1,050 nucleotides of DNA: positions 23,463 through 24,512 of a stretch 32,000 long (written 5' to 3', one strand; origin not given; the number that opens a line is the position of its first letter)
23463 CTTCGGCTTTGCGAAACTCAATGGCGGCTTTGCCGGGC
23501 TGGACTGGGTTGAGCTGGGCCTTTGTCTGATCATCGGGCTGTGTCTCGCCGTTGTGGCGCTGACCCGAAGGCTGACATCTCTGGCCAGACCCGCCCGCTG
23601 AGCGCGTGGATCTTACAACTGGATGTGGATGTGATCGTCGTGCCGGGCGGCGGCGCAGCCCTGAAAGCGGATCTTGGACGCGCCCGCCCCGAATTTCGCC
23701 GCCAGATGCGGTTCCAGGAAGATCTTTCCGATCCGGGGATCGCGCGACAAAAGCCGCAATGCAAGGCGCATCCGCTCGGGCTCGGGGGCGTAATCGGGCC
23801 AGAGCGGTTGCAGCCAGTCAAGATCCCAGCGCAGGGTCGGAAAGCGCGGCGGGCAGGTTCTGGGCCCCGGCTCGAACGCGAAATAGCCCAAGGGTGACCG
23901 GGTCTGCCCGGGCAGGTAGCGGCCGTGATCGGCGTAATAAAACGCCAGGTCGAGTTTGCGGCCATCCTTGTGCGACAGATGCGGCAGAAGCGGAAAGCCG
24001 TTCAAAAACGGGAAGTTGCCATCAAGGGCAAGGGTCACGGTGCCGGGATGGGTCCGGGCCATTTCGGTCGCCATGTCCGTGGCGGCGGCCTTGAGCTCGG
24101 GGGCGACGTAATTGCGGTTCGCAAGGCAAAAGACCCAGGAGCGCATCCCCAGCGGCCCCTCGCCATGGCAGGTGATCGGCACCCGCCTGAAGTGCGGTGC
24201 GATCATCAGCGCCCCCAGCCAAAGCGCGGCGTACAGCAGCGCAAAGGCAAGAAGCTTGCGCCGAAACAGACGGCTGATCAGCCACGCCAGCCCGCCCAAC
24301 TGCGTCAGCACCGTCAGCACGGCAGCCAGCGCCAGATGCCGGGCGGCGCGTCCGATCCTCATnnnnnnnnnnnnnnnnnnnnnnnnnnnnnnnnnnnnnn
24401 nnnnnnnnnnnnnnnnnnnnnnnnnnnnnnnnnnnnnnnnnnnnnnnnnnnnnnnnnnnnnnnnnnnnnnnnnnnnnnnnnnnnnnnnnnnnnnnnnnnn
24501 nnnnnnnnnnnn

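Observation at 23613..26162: Four-gene operon coupling an RNA ligase to a membrane-anchored LAS-type peptidase and two membrane proteins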

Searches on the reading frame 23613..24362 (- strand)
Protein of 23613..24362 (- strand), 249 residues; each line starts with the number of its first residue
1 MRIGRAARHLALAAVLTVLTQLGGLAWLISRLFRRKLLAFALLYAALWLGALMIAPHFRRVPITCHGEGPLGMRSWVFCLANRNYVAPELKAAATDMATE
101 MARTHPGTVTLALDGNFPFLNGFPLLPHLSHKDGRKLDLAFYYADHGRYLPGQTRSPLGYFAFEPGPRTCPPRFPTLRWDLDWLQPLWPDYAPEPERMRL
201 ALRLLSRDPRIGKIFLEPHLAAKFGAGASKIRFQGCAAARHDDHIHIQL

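Call 3: search_protein_families(library=pfam, max_evalue=0.1, proteins=[window:23616-24362:-])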
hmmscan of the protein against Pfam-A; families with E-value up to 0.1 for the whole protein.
seq(249 aa): 1 family
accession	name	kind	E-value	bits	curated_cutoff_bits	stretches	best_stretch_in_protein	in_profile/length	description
PF24287.1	DUF7475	-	0.088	13.5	31.3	0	9-52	43-86/115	Family of unknown function (DUF7475)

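Call 4: search_protein_families(library=ncbifam, max_evalue=0.1, proteins=[window:23616-24362:-])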
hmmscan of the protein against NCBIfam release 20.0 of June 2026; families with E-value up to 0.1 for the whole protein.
seq(249 aa): 0 families

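Call 8: find_homologous_proteins(query=window:23616-24362:-)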
Query seq(249 aa) (249 aa): 3734 proteins with E <= 0.001 among 6983 candidates; the best 120 are listed.
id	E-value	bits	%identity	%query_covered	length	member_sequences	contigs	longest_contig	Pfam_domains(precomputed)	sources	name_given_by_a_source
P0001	1.3e-163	561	97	100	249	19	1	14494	-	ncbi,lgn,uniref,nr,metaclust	ncbi:hypothetical protein [Rhodobacter capsulatus]|uniref:hypothetical protein n=1 Tax=Rhodobacter c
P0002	2.6e-143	494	89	94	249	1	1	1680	-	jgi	jgi:hypothetical protein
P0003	5.0e-141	487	86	100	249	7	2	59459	-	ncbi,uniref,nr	ncbi:hypothetical protein [Sinirhodobacter huangdaonensis]|uniref:DD-peptidase zinc-binding domain-c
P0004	2.1e-104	367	67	98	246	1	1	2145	-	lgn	-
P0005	3.4e-103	363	65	97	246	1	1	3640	-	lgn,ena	-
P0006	5.4e-102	359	65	92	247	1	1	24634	-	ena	-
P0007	3.6e-101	356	62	98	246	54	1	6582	-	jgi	-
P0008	6.3e-101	355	63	98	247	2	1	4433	PF03411.19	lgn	-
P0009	9.5e-101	355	63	98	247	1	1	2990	-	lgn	-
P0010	1.7e-100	354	65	94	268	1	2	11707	-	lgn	-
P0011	5.1e-100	352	62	97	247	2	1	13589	-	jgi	jgi:hypothetical protein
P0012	5.4e-100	352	61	100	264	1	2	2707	-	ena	-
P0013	7.5e-100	352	61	97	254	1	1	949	-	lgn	-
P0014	1.1e-99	351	64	97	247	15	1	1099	-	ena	-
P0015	1.9e-99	351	62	98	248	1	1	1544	PF03411.19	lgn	-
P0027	7.5e-98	345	62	90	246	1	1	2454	PF03411.19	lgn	-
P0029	7.7e-98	345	61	97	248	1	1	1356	PF03411.19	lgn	-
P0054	1.6e-96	341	60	97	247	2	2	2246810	-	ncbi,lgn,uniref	ncbi:hypothetical protein WNZ14_07790 [Hoeflea sp. AS60]|uniref:hypothetical protein n=1 Tax=Hoeflea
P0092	6.1e-95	336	59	98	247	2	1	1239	PF03411.19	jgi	jgi:hypothetical protein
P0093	6.4e-95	336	61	98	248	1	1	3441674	-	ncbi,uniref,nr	ncbi:hypothetical protein KDD17_02380 [Sulfitobacter albidus]|uniref:Uncharacterized protein n=1 Tax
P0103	1.2e-94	335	60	98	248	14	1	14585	PF03411.19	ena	-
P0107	1.9e-94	334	60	98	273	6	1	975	PF03411.19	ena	-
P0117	2.6e-94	334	59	97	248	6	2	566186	PF03411.19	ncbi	-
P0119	2.9e-94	334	58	99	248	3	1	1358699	-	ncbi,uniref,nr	ncbi:hypothetical protein EOI86_14755 [Hwanghaeella grinnelliae]|uniref:Uncharacterized protein n=2 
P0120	3.1e-94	334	61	98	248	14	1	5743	PF03411.19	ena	-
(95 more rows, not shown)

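Call 18: search_solved_structures(query=A2, max_evalue=10, show_alignments=2)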
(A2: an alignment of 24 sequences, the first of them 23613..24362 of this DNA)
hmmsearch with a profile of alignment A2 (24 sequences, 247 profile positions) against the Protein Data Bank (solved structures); distinct sequences matched with E-value up to 10: 1.
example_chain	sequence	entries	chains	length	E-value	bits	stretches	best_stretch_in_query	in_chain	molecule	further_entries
1tzp_A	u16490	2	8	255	0.29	13.5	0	198-226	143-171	Penicillin-insensitive murein endopeptidase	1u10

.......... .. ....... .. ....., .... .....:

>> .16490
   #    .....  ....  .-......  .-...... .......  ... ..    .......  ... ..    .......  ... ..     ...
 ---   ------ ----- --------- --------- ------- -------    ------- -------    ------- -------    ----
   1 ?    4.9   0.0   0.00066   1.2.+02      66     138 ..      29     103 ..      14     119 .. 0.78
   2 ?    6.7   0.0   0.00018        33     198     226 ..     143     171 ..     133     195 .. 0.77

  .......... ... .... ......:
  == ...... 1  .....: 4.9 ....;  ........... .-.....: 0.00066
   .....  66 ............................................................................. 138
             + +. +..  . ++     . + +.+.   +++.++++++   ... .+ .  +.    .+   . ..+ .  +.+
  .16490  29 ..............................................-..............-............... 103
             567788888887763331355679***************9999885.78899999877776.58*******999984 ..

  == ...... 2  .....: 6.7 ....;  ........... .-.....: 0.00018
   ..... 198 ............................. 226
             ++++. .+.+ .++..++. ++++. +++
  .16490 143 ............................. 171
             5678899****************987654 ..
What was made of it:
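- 23613..24362 (-): g4: 249-aa inner-membrane-anchored MepA-like (M74/LAS) zinc peptidase, catalytic domain predicted to be periplasmic. The only PDB sequence hit is MepA 1tzp, E=0.29, and it aligns the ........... motif (call 18).
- On Peptidase M74 (MepA) / LAS metallopeptidases: The first motif aligns with MepA's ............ (call 18).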

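Call 19: search_protein_families(library=pfam, alignment_id=A2, max_evalue=1)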
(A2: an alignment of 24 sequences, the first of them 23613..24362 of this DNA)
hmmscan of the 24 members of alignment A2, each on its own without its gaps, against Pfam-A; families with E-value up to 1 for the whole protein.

A. member 1, window:23613-24362:- (249 aa): 1 family
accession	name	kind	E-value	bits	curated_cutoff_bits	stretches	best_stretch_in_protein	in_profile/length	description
PF24287.1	DUF7475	-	0.088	13.5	31.3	1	9-52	43-86/115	Family of unknown function (DUF7475)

B. families by the number of members that match (of 24 scanned): 11 families
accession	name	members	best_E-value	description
PF03411.18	Peptidase_M74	17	2.9e-06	Penicillin-insensitive murein endopeptidase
PF24287.1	DUF7475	4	0.03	Family of unknown function (DUF7475)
PF13776.11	DUF4172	2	0.036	Domain of unknown function (DUF4172)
PF13305.11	TetR_C_33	1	0.014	Tetracyclin repressor-like, C-terminal domain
PF21500.3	HolB_lid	1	0.033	DNA polymerase III subunit delta', AAA+ ATPase lid domain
PF07291.16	MauE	1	0.042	Methylamine utilisation protein MauE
PF01883.24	FeS_assembly_P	1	0.049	Iron-sulfur cluster assembly protein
PF05635.17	23S_rRNA_IVP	1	0.052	23S rRNA-intervening sequence protein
PF00379.29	Chitin_bind_4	1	0.12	Insect cuticle protein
PF05755.17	REF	1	0.23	Rubber elongation factor protein (REF)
PF15184.11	TOM6p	1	0.26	Mitochondrial import receptor subunit TOM6 homolog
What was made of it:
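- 23613..24362 (-): 17 of 24 homologues hit PF03411 at E<=1, best 2.9e-6 (call 19).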

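Call 20: find_encoding_contigs(protein=P0093, flank=5000, max_places=2)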
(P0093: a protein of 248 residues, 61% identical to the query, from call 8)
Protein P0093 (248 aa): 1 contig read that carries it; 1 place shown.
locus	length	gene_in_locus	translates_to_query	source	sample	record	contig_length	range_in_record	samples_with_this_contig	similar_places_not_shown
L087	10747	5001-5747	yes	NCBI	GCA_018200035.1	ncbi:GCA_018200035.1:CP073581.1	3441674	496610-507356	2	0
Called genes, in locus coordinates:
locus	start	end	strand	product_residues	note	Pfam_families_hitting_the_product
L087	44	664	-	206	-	PF03006:HlyIII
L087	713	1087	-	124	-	PF04134:DCC1-like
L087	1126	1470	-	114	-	-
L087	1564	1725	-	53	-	-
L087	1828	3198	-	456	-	PF00919:UPF0004, PF04055:Radical_SAM, PF18693:TRAM_2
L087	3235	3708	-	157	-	PF00581:Rhodanese (weak)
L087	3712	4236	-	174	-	PF04945:YHS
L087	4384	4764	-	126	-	-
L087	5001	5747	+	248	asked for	-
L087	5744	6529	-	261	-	PF07179:SseB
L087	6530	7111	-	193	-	PF03167:UDG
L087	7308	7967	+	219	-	PF00005:ABC_tran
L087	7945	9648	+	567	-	-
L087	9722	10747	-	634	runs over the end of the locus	PF13632:Glyco_trans_2_3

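Call 21: find_encoding_contigs(protein=P0119, flank=5000, max_places=2)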
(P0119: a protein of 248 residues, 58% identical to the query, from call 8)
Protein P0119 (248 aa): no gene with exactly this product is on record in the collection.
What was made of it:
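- Tried and rejected: One neighbourhood look-up failed because the protein was not on record (call 21).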

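Call 22: find_encoding_contigs(protein=P0054, flank=5000, max_places=2)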
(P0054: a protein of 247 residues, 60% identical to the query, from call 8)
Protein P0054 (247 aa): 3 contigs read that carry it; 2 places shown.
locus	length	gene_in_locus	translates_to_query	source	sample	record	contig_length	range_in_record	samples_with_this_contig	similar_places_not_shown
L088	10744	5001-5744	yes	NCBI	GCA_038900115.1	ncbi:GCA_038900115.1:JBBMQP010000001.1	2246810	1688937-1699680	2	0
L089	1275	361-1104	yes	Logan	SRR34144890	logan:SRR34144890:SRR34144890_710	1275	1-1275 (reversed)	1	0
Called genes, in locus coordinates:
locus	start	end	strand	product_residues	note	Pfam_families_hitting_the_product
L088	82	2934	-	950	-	PF02347:GDC-P, PF01212:Beta_elim_lyase (weak), PF21478:GcvP2_C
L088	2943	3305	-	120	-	PF01597:GCV_H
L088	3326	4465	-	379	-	PF01571:GCV_T, PF08669:GCV_T_C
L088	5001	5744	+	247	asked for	-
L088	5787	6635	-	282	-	PF00950:ABC-3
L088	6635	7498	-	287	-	PF00950:ABC-3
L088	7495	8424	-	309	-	PF02463:SMC_N (faint), PF00005:ABC_tran, PF13304:AAA_21 (faint)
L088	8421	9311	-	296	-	PF01297:ZnuA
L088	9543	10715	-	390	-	PF12802:MarR_2 (weak), PF00480:ROK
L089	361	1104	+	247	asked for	-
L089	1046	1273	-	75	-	?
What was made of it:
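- Elsewhere g4 is a solitary gene among housekeeping genes on large contigs and chromosomes (calls 20, 22).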

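Call 23: find_related_loci(query=A2, collection=metagenome_contigs, flank=5000)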
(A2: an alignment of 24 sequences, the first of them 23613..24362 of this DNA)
Query A2 (249 aa) in metagenome_contigs; peptide patterns used: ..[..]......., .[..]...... (x = any residue, [..] = any of these).
497 stretches matched a pattern; 356 encode a relative of the query (tblastn E <= 1e-3); the best 80 are kept; 80 distinct loci.
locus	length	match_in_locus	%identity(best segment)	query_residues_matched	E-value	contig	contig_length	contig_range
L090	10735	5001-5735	63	5-249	9e-104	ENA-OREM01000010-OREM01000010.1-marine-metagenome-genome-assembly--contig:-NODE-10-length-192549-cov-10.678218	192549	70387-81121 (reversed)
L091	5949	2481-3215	62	5-249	3e-103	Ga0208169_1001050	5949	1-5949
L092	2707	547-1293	61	1-249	3e-105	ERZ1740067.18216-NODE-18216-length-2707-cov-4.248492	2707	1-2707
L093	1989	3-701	64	17-249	6e-105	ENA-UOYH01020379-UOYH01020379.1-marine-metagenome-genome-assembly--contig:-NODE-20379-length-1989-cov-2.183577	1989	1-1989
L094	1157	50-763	61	12-249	1e-105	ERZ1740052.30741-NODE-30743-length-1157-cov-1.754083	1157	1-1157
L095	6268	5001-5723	61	9-249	1e-96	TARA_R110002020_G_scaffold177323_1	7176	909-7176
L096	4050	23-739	63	5-249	4e-97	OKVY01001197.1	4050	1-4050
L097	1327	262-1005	58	2-249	3e-103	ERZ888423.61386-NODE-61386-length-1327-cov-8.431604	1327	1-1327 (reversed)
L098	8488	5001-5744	59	2-249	3e-95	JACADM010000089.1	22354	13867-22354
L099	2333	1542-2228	61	21-249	6e-98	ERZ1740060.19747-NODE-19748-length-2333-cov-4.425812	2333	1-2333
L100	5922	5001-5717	57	11-249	2e-94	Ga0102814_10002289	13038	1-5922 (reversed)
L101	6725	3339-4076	58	5-249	5e-94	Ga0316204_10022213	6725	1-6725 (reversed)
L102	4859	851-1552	58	16-249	6e-94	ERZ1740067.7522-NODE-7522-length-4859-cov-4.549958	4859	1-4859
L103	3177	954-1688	56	5-249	5e-95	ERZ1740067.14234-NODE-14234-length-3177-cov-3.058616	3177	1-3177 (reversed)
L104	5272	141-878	58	5-249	1e-93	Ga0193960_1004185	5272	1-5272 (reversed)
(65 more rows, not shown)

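Call 26: predict_structure(alignment_id=A2)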
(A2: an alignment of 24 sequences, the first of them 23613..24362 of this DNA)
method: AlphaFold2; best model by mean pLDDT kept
length: 249 residues; sequences in the alignment: 24
mean_pLDDT: 81.4   pTM: 0.79
mean pLDDT of the five models: 81.4, 81.3, 80.9, 79.7, 78.5
residues with pLDDT >= 90: 92; 70-90: 109; 50-70: 37; < 50: 11
segments of 3 or more residues with pLDDT < 50: 119-129
pLDDT, mean of each block of 10 residues (from residue 1): 70 63 82 94 87 81 78 75 81 97 96 69 40 83 93 75 72 75 81 94 97 93 87 84 89
secondary structure, 60 per line:
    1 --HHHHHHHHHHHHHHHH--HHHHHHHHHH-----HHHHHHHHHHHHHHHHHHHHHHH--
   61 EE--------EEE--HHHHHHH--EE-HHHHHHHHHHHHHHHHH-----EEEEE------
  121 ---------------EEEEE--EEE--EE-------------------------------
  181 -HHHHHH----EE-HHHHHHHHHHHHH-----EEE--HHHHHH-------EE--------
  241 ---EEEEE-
elements in order: H3-18 H21-30 H36-58 E71-73 H76-82 H88-104 E110-114 E136-140 E143-145 H182-187 H195-207 E213-215 H218-223 E244-248

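Call 29: fold_search(model_id=the predicted structure, library=pdb)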
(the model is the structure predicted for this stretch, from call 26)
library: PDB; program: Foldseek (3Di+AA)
matches with E <= 10: 47; with E <= 0.001: 5
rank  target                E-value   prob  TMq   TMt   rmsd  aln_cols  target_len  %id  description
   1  1u10_C                3.3e-06  1.00  0.44  0.45   5.8       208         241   16  MEPA, active form with ZN in P1 (released 2004-09-07)
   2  1tzp_A                7.7e-06  1.00  0.44  0.46   6.2       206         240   17  MEPA, inactive form without ZN in P21 (released 2004-09-07)
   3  1u10_A                1.3e-05  1.00  0.44  0.47   5.8       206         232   16  MEPA, active form with ZN in P1 (released 2004-09-07)
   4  1tzp_B                1.3e-05  1.00  0.44  0.46   6.4       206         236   17  MEPA, inactive form without ZN in P21 (released 2004-09-07)
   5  1u10_B                1.7e-05  1.00  0.43  0.44   5.9       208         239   17  MEPA, active form with ZN in P1 (released 2004-09-07)
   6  7rpk_H                9.9e-02  0.93  0.24  0.38   4.1        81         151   17  Cryo-EM structure of murine Dispatched in complex with Sonic hedgehog (released 2021-10-27)
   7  2ibg_G                1.6e-01  0.87  0.22  0.39   4.0        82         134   16  Crystal Structure of Hedgehog Bound to the FNIII Domains of Ihog (released 2006-10-24)
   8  3mxw_A                2.1e-01  0.84  0.24  0.37   4.2        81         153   17  Crystal structure Sonic hedgehog bound to the 5E1 fab fragment (released 2010-05-26)
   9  3ho5_H                2.3e-01  0.84  0.24  0.37   4.0        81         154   17  Crystal structure of Hedgehog-interacting protein (HHIP) and Sonic hedgehog (SHH) complex (released 2009-06-23)
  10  3n1p_B                2.6e-01  0.82  0.24  0.37   4.5        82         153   15  Crystal Structure of IhhN bound to BOCFn3 (released 2010-06-02)
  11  3n1g_A                2.8e-01  0.80  0.24  0.37   4.5        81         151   17  Crystal structure of DhhN bound to BOCFn3 (released 2010-06-02)
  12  4c4m_A                3.3e-01  0.75  0.24  0.37   4.6        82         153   15  Crystal structure of the Sonic Hedgehog-chondroitin-4-sulphate complex (released 2013-10-02)
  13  3d1m_A                4.0e-01  0.69  0.23  0.37   4.7        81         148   15  Crystal Structure of Sonic Hedgehog Bound to the third FNIII domain of CDO (released 2008-09-23)
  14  3n1f_B                4.0e-01  0.69  0.23  0.37   4.7        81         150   15  Crystal Structure of IhhN bound to CDOFn3 (released 2010-06-02)
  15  6pjv                  4.0e-01  0.60  0.24  0.36   4.5        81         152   14  Structure of Human Sonic Hedgehog in complex with Zinc and Magnesium (released 2019-11-13)
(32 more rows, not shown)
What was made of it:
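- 23613..24362 (-): The AF2 model (pLDDT 81) matches MepA 1u10/1tzp at Foldseek E=3e-6, prob 1.0, followed by Hedgehog N-domains (calls 26, 29).
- On Peptidase M74 (MepA) / LAS metallopeptidases: The AF2 model (pLDDT 81, pTM 0.79; call 26) matches MepA at E=3.3e-6, prob 1.0, over 208 columns, followed by Hedgehog N-terminal domains (call 29).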

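Call 32: search_protein_families(library=padloc, max_evalue=0.01, proteins=[window:23613-24362:-])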
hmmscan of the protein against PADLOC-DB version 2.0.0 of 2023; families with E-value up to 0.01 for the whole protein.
window:23613-24362:- (249 aa): 0 families

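Call 44: find_encoding_contigs(protein=P0006, flank=5000, max_places=2)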
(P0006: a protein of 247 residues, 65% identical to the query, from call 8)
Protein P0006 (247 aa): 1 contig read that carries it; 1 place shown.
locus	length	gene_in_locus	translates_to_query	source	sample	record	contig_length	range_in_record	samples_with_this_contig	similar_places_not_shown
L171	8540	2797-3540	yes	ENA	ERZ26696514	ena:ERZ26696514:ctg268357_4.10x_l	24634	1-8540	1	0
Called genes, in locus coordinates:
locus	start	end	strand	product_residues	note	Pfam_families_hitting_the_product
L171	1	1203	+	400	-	?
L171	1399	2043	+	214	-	PF00072:Response_reg, PF00196:GerE, PF08281:Sigma70_r4_2, PF13384:HTH_23 (weak), PF13518:HTH_28 (faint)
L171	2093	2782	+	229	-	PF01557:FAA_hydrolase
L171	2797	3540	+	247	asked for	-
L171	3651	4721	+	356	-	PF00082:Peptidase_S8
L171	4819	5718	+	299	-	-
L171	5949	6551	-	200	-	PF02525:Flavodoxin_2, PF03358:FMN_red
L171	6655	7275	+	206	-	PF00440:TetR_N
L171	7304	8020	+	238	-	PF00117:GATase, PF07722:Peptidase_C26 (faint)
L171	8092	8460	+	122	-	-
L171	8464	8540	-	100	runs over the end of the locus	PF11196:DUF2834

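Call 55: find_related_loci(query=A2, collection=viral_contigs, flank=5000)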
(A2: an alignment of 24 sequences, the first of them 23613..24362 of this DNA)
Query A2 (249 aa) in viral_contigs; peptide patterns used: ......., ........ (x = any residue, [..] = any of these).
186 stretches matched a pattern; 1 encode a relative of the query (tblastn E <= 1e-3); 1 distinct loci.
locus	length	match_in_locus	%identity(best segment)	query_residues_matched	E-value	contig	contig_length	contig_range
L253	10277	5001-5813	48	1-249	3e-74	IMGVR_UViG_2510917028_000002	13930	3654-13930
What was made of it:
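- Tried and rejected: I considered g4 as a phage lysis enzyme and rejected it, because the family is almost absent from viral contigs (call 55).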

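Call 57: search_protein_families(library=phrogs, max_evalue=0.001, proteins=[window:23613-24362:-])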
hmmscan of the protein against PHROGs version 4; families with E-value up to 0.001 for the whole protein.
window:23613-24362:- (249 aa): 0 families
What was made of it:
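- The g4 family has only one hit in 2.9 million viral contigs and no PHROG match (calls 55, 57).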

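Call 60: search_dna_similar(query=window:23613-24362:-, collection=plasmids, mode=protein, max_rows=20)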
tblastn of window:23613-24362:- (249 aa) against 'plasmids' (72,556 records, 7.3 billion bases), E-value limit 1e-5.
Records with a match: 3; places in all: 3; records where one place covers at least 80% of the query: 2.
Best place of each record, by identity: <60% 3.
By first word of the organism name: Rhodovulum 1; Agrobacterium 1; Chondrinema 1.
By predicted mobility (MOB-suite, as given by PLSDB): non-mobilizable 3.
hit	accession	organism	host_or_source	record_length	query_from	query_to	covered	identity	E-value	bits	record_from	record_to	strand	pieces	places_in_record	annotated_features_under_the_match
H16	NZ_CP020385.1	Rhodovulum sp. MB263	cell culture,mud flat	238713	23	249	91%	59.0%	1e-75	256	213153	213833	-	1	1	hypothetical protein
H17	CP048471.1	Agrobacterium tumefaciens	walnut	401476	23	249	91%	47.4%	1e-58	207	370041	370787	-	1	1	hypothetical protein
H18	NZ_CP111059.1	Chondrinema litorale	Seaweed,red alga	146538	74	249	71%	38.8%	1e-34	138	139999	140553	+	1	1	hypothetical protein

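Call 69: find_encoding_contigs(protein=P0004, flank=5000, max_places=3)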
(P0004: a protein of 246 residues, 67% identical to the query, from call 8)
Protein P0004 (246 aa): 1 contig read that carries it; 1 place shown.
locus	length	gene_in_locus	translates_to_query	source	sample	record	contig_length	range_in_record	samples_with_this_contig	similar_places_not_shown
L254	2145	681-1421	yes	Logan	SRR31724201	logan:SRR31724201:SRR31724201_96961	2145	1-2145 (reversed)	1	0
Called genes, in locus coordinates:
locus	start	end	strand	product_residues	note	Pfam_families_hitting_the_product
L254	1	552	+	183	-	?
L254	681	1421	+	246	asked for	-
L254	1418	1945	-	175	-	PF00116:COX2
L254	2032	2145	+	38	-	?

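Call 70: find_encoding_contigs(protein=P0010, flank=5000, max_places=3)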
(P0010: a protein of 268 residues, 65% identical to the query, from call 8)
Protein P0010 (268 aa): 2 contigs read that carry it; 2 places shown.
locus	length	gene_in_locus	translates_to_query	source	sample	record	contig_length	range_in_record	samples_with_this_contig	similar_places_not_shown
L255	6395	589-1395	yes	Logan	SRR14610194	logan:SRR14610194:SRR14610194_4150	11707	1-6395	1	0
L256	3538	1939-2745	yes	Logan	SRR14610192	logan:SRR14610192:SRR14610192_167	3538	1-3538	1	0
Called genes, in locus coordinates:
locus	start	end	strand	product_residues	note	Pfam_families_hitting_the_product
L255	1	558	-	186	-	?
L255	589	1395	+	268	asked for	-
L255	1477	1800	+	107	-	PF24038:DUF7347 (weak), PF12840:HTH_20, PF01022:HTH_5, PF13412:HTH_24, PF09339:HTH_IclR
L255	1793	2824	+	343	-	PF03773:ArsP_1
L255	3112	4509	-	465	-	PF00202:Aminotran_3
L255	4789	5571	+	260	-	PF05853:BKACE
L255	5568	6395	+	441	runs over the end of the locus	PF00202:Aminotran_3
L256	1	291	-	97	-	?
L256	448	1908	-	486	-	PF00392:GntR, PF00155:Aminotran_1_2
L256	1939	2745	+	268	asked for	-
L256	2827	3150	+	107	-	PF24038:DUF7347 (weak), PF12840:HTH_20, PF01022:HTH_5, PF13412:HTH_24, PF09339:HTH_IclR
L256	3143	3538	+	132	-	?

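Call 71: find_encoding_contigs(protein=P0001, flank=6000, max_places=3)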
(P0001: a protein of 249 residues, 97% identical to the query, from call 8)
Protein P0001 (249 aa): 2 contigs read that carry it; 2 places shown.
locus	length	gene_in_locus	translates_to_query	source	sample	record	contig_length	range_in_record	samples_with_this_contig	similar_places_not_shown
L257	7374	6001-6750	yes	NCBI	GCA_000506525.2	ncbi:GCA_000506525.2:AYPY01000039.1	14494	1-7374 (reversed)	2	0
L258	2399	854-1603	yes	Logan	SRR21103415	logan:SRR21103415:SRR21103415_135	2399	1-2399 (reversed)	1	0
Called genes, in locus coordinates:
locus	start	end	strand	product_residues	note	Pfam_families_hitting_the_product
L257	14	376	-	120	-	PF01527:HTH_Tnp_1, PF13384:HTH_23 (faint)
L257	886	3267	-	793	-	PF00353:HemolysinCabind (weak)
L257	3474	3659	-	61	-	-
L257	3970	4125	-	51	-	-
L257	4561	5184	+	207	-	PF00589:Phage_integrase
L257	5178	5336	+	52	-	-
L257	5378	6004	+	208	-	PF09414:RNA_ligase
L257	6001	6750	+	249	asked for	-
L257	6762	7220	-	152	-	-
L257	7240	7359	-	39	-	-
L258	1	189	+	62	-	?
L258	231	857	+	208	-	PF09414:RNA_ligase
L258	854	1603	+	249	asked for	-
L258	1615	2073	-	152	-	-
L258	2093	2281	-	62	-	PF14243:R2K_3 (weak)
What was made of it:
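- In L257 an integrase directly abuts the cassette (call 71).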
